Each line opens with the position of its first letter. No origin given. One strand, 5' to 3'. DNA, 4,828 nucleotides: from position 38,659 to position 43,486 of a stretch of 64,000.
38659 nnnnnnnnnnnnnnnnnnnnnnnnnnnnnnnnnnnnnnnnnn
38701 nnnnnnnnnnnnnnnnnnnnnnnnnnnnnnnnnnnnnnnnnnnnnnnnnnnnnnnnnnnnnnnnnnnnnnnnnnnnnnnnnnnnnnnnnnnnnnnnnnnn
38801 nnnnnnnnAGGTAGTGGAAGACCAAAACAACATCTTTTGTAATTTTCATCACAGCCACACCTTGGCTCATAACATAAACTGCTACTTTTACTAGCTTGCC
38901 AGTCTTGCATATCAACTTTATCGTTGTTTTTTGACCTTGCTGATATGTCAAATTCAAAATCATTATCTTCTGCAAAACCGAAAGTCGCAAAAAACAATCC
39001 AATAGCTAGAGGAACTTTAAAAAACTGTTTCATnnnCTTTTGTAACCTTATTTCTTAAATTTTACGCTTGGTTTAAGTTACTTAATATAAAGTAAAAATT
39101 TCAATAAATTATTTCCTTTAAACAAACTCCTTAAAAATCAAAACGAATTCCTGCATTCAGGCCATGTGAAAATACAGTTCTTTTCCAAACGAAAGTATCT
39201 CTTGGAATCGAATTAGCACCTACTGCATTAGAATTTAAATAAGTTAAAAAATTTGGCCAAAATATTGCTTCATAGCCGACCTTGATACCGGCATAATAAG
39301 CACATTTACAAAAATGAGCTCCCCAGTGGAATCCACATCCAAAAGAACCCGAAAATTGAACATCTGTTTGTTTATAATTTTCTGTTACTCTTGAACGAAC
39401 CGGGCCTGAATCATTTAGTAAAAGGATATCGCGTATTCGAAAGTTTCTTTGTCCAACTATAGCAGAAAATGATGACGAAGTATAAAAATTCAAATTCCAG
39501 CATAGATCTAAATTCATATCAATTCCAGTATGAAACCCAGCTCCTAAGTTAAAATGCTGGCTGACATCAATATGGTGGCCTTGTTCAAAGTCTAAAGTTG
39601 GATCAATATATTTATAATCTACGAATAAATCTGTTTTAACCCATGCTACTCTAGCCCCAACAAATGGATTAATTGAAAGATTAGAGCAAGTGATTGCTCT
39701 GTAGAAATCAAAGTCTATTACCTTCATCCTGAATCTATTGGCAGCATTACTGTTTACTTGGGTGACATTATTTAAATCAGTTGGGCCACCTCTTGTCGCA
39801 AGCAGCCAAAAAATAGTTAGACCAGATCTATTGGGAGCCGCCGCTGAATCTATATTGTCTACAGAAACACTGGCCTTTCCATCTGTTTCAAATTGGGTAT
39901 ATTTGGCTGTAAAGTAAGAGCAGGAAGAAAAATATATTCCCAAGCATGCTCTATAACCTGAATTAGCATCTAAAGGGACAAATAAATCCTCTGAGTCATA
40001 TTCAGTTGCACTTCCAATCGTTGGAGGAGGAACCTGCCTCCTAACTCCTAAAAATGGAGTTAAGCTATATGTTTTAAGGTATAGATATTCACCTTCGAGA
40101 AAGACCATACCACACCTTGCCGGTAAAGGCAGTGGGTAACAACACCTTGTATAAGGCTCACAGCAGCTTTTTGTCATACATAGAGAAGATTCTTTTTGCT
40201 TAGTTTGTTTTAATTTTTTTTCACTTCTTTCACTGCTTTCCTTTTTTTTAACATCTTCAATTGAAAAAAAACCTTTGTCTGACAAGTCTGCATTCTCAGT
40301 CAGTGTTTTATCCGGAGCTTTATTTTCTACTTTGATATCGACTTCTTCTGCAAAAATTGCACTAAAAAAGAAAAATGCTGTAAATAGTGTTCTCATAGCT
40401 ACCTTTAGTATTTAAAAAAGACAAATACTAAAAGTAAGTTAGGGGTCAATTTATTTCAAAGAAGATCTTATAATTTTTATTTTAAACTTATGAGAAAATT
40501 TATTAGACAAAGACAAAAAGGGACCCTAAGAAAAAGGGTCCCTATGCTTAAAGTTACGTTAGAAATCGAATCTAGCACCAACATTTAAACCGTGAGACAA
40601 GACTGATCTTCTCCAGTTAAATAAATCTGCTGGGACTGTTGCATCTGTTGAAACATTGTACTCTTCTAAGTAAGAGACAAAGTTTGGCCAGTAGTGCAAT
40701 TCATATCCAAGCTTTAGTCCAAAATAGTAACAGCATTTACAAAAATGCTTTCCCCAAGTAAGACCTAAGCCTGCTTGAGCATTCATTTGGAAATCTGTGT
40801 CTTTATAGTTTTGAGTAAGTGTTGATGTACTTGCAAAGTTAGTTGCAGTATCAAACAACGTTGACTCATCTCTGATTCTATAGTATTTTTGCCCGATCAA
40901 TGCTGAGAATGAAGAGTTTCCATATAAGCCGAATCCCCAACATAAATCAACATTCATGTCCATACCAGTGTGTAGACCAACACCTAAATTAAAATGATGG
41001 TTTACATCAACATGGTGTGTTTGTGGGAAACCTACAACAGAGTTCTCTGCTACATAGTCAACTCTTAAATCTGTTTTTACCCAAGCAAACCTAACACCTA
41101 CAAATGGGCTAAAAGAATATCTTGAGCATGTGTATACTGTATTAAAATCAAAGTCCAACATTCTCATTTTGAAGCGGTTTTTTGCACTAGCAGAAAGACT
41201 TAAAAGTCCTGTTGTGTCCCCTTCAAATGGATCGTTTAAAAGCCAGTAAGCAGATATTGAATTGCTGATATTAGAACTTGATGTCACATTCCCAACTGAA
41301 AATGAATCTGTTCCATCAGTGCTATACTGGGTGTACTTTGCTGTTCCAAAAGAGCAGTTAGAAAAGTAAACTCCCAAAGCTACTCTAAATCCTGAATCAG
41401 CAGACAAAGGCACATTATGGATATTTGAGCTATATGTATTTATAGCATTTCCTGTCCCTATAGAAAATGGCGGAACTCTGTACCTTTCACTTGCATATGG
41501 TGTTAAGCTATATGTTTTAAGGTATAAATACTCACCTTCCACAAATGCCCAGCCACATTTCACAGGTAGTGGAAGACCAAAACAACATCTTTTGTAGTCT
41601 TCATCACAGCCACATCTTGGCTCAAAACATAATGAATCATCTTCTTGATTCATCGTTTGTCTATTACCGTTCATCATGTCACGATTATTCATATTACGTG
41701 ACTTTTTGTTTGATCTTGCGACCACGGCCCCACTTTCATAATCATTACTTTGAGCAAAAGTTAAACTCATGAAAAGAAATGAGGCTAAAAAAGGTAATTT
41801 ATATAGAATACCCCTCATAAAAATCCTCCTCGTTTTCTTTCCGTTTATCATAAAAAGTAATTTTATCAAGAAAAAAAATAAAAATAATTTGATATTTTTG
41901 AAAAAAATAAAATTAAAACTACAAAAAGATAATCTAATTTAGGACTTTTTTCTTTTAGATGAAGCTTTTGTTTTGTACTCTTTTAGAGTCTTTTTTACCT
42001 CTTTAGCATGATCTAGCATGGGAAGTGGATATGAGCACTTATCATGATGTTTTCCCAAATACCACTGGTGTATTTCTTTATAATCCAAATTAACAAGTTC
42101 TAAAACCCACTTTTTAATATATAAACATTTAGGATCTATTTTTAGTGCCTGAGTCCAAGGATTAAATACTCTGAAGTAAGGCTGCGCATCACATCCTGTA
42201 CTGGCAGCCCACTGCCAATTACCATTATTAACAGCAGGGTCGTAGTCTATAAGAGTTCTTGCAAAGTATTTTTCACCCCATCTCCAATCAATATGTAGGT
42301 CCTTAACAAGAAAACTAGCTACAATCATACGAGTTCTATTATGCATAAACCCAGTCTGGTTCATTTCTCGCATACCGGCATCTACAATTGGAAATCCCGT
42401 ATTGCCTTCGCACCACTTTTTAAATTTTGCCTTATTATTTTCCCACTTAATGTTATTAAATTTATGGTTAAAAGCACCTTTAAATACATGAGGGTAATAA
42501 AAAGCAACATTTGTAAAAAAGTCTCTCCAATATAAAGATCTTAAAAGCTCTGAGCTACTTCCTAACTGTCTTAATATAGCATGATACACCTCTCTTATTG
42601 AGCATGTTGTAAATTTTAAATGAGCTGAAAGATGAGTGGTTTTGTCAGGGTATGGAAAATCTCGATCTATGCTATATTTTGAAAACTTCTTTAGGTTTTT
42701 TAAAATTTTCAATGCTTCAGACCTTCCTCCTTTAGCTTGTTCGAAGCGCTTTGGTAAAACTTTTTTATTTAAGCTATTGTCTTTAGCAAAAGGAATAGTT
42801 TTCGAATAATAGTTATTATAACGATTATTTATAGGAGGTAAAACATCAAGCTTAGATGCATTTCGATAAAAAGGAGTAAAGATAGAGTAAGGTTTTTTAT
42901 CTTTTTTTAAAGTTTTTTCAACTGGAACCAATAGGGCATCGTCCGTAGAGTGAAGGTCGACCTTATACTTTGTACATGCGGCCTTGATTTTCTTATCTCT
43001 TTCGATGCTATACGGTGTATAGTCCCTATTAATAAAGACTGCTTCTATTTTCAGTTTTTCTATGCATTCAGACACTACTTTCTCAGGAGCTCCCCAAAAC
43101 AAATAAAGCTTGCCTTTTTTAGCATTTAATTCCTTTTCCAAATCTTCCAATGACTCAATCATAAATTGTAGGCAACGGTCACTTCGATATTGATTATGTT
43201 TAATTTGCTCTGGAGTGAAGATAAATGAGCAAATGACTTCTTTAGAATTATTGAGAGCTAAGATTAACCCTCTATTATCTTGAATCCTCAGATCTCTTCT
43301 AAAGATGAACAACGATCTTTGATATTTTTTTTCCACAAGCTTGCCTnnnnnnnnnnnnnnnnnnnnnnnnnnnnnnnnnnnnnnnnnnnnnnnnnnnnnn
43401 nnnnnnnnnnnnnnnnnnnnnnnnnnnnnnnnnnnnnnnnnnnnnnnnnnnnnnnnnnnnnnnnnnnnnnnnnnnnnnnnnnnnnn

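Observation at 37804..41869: Three tandem MOMP-like OMP paralogs; the outer two share a near-identical direct repeat of about 1.04-1.07 kb, while their N-terminal regions are unrelated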

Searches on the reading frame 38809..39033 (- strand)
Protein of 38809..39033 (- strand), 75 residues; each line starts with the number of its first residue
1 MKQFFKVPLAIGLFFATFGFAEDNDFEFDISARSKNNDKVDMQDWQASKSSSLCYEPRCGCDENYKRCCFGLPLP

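Call 57: find_related_loci(query=A3, collection=metagenome_contigs, flank=4000)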
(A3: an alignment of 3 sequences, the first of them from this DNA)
Query A3 (75 aa) in metagenome_contigs; peptide patterns used: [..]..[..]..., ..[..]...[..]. (x = any residue, [..] = any of these).
172 stretches matched a pattern; 3 encode a relative of the query (tblastn E <= 1e-3); 3 distinct loci.
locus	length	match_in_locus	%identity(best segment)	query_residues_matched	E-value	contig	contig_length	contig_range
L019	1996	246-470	88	1-75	1e-46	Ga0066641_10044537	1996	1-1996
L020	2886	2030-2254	88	1-75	2e-46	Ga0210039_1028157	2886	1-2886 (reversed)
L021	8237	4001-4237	71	1-75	4e-38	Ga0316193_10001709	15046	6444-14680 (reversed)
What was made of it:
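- Tried and rejected: No further lineages could be scored for converted or native barrels (call 57).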

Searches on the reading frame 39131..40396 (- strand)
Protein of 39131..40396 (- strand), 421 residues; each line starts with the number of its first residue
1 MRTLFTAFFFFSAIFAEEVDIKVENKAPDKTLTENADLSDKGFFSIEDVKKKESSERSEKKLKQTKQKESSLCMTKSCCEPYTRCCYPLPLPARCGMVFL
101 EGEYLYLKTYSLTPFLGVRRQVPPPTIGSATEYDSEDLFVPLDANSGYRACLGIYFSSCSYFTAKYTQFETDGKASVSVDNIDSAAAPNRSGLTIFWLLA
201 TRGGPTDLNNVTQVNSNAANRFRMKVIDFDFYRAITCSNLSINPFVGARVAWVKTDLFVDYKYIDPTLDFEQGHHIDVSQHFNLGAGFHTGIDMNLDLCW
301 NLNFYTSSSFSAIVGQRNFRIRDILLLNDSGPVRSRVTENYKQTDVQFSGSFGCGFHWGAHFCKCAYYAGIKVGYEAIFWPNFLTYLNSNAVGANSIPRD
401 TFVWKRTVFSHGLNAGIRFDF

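Call 5: search_protein_families(library=pfam, proteins=[window:39131-40396:-], max_evalue=1)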
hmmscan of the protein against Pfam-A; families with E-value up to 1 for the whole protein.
window:39131-40396:- (421 aa): 2 families
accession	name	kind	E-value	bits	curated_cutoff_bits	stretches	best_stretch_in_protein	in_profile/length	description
PF05150.18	Legionella_OMP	-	1.1e-10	41.4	25.4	1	141-390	45-257/281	Legionella pneumophila major outer membrane protein precursor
PF07197.17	DUF1409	-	0.19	12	29.2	1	326-340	9-23/48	Protein of unknown function (DUF1409)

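Call 6: search_protein_families(library=ncbifam, proteins=[window:39131-40396:-], max_evalue=1)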
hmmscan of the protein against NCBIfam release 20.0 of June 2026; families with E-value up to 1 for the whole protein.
window:39131-40396:- (421 aa): 0 families

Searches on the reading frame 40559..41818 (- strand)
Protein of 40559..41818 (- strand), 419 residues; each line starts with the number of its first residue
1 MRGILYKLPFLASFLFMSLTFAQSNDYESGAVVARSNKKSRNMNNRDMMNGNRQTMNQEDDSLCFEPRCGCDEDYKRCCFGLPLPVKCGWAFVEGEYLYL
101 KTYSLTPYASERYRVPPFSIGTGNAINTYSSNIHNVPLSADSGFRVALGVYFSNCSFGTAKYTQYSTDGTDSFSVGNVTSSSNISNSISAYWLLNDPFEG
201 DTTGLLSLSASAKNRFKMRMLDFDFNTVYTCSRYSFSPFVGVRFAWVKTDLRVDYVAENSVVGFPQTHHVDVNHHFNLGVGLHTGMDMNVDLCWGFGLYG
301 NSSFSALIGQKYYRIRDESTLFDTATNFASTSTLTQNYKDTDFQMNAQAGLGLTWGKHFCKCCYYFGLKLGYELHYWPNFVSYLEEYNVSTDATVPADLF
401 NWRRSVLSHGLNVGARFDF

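Call 5: search_protein_families(library=pfam, proteins=[window:40559-41818:-], max_evalue=1)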
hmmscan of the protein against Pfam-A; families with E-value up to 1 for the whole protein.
window:40559-41818:- (419 aa): 1 family
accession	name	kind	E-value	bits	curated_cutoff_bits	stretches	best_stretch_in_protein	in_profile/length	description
PF05150.18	Legionella_OMP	-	5.4e-17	62.1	25.4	1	93-388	11-258/281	Legionella pneumophila major outer membrane protein precursor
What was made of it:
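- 40559..41818 (-): Gene C (419 aa). A PF05150 paralog and the donor of the converted tract. PF05150 at 62.1 bits (call 5).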

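Call 6: search_protein_families(library=ncbifam, proteins=[window:40559-41818:-], max_evalue=1)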
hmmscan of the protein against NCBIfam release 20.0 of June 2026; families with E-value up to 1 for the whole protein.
window:40559-41818:- (419 aa): 0 families

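Call 31: find_related_loci(query=A1, collection=genome_contigs, flank=6000)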
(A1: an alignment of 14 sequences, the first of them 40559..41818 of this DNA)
Query A1 (419 aa) in genome_contigs; peptide patterns used: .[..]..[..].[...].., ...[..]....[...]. (x = any residue, [..] = any of these).
54 stretches matched a pattern; 3 encode a relative of the query (tblastn E <= 1e-3); 2 distinct loci.
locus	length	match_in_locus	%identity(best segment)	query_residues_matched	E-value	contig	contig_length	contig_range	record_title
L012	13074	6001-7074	46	69-419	1e-93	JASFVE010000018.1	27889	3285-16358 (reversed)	MAG: Chlamydiota bacterium isolate D1105M20metaG_Bin_153 D1105M20metaG_FD_scaffold_335_c1, whole genome shotgun sequence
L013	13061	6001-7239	45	1-419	3e-107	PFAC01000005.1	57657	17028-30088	MAG: Chlamydiae bacterium CG10_big_fil_rev_8_21_14_0_10_35_9 CG10_8_21_14_0.10_scaffold_295_c, whole genome shotgun sequ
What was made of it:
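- Tried and rejected: The window's own genome is not in that collection, so no finer taxonomy was obtained (call 31).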

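Call 39: predict_structure(alignment_id=A1)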
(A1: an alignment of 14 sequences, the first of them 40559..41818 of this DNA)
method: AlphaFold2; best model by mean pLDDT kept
length: 419 residues; sequences in the alignment: 14
mean_pLDDT: 72.2   pTM: 0.68
mean pLDDT of the five models: 72.2, 72.1, 71.5, 69.4, 63.6
residues with pLDDT >= 90: 125; 70-90: 143; 50-70: 50; < 50: 101
segments of 3 or more residues with pLDDT < 50: 1-3, 5-10, 15-79, 85-87, 119-121, 123-125, 386-399
pLDDT, mean of each block of 10 residues (from residue 1): 46 44 29 28 24 28 37 44 56 94 83 62 54 86 94 83 95 75 65 67 69 94 90 84 94 86 83 88 93 83 94 89 79 86 91 86 83 92 55 46 85 91
secondary structure, 60 per line:
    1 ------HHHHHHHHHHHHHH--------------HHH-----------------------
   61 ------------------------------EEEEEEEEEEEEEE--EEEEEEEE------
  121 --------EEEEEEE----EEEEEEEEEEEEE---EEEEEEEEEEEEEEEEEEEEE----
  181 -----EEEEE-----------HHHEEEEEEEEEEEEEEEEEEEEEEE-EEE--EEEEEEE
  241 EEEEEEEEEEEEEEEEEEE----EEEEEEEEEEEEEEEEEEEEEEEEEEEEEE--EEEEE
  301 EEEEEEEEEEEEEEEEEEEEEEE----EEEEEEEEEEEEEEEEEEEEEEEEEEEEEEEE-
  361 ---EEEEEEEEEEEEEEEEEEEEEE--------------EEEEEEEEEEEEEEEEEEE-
elements in order: H7-20 E91-104 E107-114 E129-135 E140-152 E156-176 E186-190 E205-227 E229-231 E234-259 E264-293 E296-323 E328-359 E364-385 E400-418
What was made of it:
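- On Pfam PF05150 Legionella_OMP / Lpg1974-family pore-forming OMP: In the AF2 model, residues ~90-419 are all-beta with pLDDT mostly 83-95 (call 39).
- The AF2 barrel model has pLDDT 72 overall and mostly 83-95 in the barrel (call 39).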

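Call 41: search_solved_structures(query=A1, max_evalue=1)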
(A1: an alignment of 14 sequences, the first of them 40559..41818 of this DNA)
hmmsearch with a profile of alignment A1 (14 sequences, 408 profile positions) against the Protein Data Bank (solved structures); distinct sequences matched with E-value up to 1: 1.
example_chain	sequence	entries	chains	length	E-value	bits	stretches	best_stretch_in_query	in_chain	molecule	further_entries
9nh1_A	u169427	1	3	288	9e-05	24.8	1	240-349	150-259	Major outer membrane protein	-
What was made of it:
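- The profile search hits the same entry at E 9e-5 (call 41).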

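Call 42: fold_search(model_id=the predicted structure, library=pdb)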
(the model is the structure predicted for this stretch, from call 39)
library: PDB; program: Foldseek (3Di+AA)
matches with E <= 10: 768; with E <= 0.001: 35
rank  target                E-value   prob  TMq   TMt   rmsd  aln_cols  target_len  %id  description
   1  9nh1_A                1.7e-11  1.00  0.46  0.74   8.2       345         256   14  In situ cryo-EM structure of porin I of the Legionella Dot/Icm T4SS machine (released 2025-09-17)
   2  9nh1_B                4.5e-11  1.00  0.44  0.69   9.5       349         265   14  In situ cryo-EM structure of porin I of the Legionella Dot/Icm T4SS machine (released 2025-09-17)
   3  9nh1_C                1.2e-10  1.00  0.46  0.72   7.6       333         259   14  In situ cryo-EM structure of porin I of the Legionella Dot/Icm T4SS machine (released 2025-09-17)
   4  2x56                  2.3e-06  1.00  0.38  0.55   9.6       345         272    9  Yersinia Pestis Plasminogen Activator Pla (Native) (released 2010-07-28)
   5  3bs0_A                4.1e-06  0.99  0.22  0.23  18.8       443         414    8  Crystal structure of the P. putida toluene transporter TodX (released 2008-06-10)
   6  2r4n_A                7.9e-06  0.99  0.23  0.23  21.4       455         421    8  Crystal structure of the long-chain fatty acid transporter FadL mutant N33A (released 2008-09-16)
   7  2x55                  9.3e-06  1.00  0.38  0.54   9.5       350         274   10  Yersinia Pestis Plasminogen Activator Pla (Native) (released 2010-07-28)
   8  7xw0_A                2.1e-05  1.00  0.34  0.50  11.2       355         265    9  Crystal structure of pOmpT (released 2023-05-31)
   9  1k24                  2.2e-05  1.00  0.30  0.47  11.8       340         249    9  Crystal Structure of the OpcA Outer Membrane Adhesin/Invasin from Neisseria meningitidis (released 2002-03-27)
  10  2r4l_C                2.8e-05  0.92  0.21  0.21  22.6       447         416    9  Crystal structure of the long-chain fatty acid transporter FadL mutant P34A (released 2008-09-16)
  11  3pgs_B                4.5e-05  0.98  0.24  0.24  22.7       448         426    9  Phe3Gly mutant of EcFadL (released 2011-05-25)
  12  3dwn_A                4.7e-05  0.96  0.22  0.22  22.9       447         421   10  Crystal structure of the long-chain fatty acid transporter FadL mutant A77E/S100R (released 2008-12-16)
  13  5oyk                  5.0e-05  0.33  0.11  0.13  27.5       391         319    8  Outer-membrane expressed OmpT of Vibrio cholerae (released 2018-04-25)
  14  2r4p_A                5.6e-05  0.92  0.21  0.21  20.5       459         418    8  Crystal structure of the long-chain fatty acid transporter FadL mutant G212E (released 2008-09-16)
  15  6eus_A                6.2e-05  0.47  0.12  0.14  27.0       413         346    9  Crystal structure of the outer membrane channel DcaP of Acinetobacter baumannii (released 2018-11-14)
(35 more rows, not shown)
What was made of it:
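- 40559..41818 (-): The AF2 model is a beta-barrel whose best PDB match is the Legionella MOMP 9nh1 (calls 39, 42).
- On Pfam PF05150 Legionella_OMP / Lpg1974-family pore-forming OMP: The top Foldseek PDB hit is 9nh1, the Legionella MOMP, at E 1.7e-11 and TMt 0.74 (call 42). hmmsearch against PDB finds 9nh1 at E 9e-5 (call 41).
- Closest known: PF05150 / Lpg1974-family 'MOMP-like' proteins of environmental chlamydiae. Same: The predicted beta-barrel best matches the Legionella MOMP (calls 41, 42).
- Closest known: PF05150 / Lpg1974-family 'MOMP-like' proteins of environmental chlamydiae. Different: About 14% identity to the Legionella protein in the structural alignment (call 42).
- The best PDB match is 9nh1, the Legionella MOMP porin, at E 1.7e-11 and target-normalised TM 0.74 (call 42).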

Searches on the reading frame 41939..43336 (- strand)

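Call 5: search_protein_families(library=pfam, proteins=[window:41939-43336:-], max_evalue=1)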
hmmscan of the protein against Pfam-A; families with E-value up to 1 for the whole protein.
window:41939-43336:- (465 aa): 3 families
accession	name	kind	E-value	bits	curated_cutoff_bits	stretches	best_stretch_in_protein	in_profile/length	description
PF03441.19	FAD_binding_7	-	5.9e-77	258.1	27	1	265-455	2-202/203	FAD binding domain of DNA photolyase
PF00875.24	DNA_photolyase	-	3.3e-41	141.4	26.6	1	9-162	2-154/164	DNA photolyase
PF05736.17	OprF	-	0.036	14.3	23.5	1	310-382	104-176/184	OprF membrane domain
